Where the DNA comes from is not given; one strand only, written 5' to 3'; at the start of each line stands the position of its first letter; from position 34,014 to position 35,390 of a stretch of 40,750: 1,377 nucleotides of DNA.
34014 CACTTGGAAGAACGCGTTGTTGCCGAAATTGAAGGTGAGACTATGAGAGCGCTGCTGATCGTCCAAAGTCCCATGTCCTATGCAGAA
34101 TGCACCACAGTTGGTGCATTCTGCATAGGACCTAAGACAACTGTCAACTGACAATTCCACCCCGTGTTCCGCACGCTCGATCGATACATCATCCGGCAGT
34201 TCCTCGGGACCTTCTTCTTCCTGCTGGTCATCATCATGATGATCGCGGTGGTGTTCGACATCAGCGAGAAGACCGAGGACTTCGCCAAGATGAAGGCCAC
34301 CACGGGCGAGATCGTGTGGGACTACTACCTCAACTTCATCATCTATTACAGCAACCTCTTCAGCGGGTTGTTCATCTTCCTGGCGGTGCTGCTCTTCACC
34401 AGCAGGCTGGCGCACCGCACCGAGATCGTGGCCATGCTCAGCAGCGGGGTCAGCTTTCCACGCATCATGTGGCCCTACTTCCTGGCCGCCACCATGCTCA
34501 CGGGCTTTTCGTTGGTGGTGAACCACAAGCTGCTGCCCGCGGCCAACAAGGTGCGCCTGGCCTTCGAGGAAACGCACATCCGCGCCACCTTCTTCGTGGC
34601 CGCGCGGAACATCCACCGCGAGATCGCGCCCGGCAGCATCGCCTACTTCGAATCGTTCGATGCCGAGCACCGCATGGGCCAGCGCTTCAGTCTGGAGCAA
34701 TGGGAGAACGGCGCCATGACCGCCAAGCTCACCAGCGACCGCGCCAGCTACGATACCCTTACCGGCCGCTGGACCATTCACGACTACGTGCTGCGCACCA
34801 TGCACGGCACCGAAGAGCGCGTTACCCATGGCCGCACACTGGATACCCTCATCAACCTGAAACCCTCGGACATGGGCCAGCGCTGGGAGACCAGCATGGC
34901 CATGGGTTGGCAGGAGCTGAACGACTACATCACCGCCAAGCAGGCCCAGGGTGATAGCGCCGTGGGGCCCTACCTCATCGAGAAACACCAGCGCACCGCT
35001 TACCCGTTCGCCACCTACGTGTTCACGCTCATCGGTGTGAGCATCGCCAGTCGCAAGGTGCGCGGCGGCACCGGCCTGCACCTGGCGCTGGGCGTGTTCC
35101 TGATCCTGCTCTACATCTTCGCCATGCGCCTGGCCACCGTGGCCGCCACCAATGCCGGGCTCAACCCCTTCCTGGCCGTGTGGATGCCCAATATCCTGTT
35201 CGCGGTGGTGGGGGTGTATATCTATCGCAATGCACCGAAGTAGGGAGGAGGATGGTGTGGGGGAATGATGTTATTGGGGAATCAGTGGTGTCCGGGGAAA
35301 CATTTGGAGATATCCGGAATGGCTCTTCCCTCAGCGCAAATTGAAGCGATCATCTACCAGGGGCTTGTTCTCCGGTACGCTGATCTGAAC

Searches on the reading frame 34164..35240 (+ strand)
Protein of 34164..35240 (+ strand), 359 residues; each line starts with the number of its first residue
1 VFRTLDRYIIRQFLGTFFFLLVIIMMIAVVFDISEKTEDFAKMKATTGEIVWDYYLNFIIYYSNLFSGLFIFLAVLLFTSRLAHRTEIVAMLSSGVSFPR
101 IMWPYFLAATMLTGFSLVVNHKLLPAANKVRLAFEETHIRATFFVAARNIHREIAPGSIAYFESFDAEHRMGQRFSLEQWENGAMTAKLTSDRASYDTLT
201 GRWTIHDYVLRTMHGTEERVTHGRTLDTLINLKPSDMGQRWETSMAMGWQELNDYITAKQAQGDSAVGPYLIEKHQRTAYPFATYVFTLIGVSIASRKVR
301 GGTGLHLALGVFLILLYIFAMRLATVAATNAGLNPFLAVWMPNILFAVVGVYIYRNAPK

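Call 5: search_protein_families(library=pfam, proteins=[window:34164-35240:+], max_evalue=0.001)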
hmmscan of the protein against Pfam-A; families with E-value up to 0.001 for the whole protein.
window:34164-35240:+ (359 aa): 1 family
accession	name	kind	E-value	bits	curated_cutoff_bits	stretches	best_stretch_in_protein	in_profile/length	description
PF03739.19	LptF_LptG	-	8.4e-63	213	27.9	1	7-355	1-352/353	Lipopolysaccharide export system permease LptF/LptG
